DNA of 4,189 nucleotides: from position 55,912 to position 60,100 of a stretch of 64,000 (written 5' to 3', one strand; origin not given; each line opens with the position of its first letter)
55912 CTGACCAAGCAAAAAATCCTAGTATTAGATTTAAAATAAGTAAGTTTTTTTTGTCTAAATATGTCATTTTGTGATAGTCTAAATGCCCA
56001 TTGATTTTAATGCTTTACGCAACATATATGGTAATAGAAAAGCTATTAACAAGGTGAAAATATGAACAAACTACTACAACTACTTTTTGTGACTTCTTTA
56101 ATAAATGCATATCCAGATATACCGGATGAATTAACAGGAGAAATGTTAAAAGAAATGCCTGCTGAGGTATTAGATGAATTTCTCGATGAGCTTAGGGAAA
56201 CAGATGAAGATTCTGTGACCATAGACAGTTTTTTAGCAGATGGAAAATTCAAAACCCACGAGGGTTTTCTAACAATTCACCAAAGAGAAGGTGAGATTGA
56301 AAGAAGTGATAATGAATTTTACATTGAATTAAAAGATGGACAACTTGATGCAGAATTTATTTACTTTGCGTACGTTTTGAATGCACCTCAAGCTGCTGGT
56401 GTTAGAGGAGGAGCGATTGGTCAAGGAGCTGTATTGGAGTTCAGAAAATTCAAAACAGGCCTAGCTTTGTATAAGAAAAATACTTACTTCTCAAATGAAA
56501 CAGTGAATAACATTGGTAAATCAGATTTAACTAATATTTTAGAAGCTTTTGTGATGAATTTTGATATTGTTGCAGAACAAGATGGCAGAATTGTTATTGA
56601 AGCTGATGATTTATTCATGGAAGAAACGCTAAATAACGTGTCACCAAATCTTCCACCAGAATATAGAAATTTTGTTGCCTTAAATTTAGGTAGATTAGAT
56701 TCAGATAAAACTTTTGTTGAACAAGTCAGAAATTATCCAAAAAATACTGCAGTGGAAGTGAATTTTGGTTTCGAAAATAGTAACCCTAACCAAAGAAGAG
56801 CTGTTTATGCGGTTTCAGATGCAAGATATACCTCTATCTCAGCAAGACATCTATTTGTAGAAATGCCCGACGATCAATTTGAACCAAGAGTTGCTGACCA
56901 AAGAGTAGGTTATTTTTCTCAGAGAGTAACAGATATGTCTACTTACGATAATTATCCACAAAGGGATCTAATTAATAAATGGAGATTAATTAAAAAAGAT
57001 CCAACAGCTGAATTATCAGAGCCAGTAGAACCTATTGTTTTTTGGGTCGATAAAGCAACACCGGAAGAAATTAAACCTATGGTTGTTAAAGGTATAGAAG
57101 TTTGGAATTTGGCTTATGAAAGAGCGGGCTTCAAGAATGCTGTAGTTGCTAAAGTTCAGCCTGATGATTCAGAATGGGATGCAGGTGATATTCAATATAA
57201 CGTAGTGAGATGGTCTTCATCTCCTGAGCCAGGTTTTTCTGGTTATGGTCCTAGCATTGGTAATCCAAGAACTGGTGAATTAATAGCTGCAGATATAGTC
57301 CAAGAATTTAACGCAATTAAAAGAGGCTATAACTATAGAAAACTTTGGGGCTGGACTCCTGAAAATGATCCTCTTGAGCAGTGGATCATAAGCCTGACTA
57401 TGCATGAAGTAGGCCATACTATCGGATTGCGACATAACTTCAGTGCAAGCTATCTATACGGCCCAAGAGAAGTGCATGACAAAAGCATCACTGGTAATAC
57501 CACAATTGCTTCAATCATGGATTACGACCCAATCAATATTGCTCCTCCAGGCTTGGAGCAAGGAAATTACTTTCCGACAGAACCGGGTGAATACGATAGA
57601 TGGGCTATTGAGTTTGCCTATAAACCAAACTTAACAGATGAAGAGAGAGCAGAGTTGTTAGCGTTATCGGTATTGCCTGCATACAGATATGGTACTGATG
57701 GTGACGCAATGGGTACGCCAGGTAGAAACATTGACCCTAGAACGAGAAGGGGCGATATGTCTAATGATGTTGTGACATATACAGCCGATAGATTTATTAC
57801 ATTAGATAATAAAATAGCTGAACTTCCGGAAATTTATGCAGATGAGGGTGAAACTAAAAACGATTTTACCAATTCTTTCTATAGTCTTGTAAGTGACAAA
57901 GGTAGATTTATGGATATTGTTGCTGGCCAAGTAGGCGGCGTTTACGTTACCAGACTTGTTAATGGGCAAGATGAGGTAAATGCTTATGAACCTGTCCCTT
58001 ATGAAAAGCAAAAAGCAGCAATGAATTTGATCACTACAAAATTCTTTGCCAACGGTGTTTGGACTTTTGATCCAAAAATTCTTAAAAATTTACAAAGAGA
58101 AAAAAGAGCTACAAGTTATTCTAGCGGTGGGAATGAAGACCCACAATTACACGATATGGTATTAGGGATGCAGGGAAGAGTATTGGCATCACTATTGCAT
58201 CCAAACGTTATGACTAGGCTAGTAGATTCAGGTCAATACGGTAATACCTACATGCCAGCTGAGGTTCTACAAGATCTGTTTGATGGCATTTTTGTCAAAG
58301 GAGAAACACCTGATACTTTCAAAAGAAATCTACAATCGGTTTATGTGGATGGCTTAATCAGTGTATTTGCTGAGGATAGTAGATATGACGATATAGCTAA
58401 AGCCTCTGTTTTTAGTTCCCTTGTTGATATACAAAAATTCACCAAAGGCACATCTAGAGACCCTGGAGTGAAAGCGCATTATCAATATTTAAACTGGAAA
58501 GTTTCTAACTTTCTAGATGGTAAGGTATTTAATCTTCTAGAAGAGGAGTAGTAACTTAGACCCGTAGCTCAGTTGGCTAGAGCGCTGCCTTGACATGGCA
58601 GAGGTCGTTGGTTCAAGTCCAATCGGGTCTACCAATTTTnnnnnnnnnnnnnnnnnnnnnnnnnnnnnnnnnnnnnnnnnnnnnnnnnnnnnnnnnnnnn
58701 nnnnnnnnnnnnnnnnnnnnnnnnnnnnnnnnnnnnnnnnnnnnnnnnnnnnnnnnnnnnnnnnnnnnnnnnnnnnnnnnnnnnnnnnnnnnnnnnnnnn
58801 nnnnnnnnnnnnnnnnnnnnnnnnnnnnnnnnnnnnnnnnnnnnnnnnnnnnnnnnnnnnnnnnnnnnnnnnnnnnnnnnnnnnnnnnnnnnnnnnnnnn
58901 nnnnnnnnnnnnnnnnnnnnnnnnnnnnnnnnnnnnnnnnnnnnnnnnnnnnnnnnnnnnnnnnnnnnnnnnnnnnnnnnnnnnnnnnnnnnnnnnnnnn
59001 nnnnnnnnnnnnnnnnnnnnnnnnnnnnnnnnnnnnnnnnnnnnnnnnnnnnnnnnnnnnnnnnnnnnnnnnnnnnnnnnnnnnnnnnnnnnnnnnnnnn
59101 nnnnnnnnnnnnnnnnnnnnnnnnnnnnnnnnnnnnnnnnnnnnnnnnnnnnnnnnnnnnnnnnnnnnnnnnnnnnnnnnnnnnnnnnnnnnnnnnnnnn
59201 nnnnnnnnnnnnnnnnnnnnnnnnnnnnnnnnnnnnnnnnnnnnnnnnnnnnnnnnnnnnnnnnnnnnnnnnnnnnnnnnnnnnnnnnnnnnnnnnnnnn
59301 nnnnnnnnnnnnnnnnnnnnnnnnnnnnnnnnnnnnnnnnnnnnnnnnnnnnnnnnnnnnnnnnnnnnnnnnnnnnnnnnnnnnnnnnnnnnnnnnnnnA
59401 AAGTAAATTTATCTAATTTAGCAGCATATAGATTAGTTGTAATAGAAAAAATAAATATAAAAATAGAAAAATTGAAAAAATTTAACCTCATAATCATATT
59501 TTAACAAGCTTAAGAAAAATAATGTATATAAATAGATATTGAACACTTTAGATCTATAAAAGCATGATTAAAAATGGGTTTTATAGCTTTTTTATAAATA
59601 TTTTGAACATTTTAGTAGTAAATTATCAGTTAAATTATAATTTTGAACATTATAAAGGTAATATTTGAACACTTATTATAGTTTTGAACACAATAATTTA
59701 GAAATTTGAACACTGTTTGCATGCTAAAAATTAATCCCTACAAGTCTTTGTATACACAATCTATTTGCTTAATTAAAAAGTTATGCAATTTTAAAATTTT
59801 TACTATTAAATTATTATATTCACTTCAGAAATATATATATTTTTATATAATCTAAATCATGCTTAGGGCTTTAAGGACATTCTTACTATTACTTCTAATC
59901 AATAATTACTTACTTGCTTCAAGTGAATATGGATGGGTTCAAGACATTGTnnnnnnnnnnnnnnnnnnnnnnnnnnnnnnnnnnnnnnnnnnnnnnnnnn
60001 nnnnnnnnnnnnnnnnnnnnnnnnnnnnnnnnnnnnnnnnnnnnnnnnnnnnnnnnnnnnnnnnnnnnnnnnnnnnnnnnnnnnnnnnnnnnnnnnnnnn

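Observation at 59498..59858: Six same-strand TTGAACA[C/T] repeats with about two-helical-turn spacing in the only long non-coding gap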

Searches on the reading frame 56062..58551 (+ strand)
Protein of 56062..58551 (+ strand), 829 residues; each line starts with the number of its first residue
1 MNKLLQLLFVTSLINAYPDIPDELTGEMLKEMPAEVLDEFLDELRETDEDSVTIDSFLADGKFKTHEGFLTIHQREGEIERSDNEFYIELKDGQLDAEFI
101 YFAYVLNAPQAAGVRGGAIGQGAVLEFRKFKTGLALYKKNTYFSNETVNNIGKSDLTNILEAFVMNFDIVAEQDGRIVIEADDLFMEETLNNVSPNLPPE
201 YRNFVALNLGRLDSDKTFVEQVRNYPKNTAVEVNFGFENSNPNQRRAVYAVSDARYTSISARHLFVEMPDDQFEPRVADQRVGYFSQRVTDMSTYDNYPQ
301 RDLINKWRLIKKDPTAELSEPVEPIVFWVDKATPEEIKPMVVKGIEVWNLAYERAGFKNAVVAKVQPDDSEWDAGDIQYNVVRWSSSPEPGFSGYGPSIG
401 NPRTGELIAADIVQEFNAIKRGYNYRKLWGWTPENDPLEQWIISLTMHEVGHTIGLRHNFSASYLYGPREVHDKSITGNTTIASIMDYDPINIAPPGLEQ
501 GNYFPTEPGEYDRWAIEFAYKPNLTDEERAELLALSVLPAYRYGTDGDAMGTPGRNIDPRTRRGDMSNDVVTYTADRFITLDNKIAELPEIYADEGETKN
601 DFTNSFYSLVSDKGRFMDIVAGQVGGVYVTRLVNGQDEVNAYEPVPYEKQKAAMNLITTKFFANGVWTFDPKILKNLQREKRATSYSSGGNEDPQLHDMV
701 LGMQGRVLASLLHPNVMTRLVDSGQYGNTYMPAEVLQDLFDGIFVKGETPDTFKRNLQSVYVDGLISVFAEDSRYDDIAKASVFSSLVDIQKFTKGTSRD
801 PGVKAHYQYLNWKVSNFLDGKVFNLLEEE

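Call 8: search_protein_families(library=pfam, proteins=[window:56062-58551:+])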
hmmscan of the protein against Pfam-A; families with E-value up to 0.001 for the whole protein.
window:56062-58551:+ (829 aa): 2 families
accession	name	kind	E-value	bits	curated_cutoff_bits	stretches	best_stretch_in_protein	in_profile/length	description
PF16313.11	DUF4953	-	1.8e-65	221.7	24.2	1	439-745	10-311/316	Met-zincin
PF17148.9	DUF5117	-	6.2e-25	88.6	27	1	120-312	5-189/189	Domain of unknown function (DUF5117)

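Call 46: search_protein_families(library=ncbifam, proteins=[window:56062-58551:+], max_evalue=0.01)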
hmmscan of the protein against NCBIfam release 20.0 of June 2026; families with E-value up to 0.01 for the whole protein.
window:56062-58551:+ (829 aa): 0 families

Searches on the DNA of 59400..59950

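Call 62: search_rna_families(source=window, start=59400, end=59950, threshold=evalue, max_evalue=1)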
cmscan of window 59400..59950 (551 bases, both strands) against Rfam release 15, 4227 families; matches with E-value up to 1: 0.
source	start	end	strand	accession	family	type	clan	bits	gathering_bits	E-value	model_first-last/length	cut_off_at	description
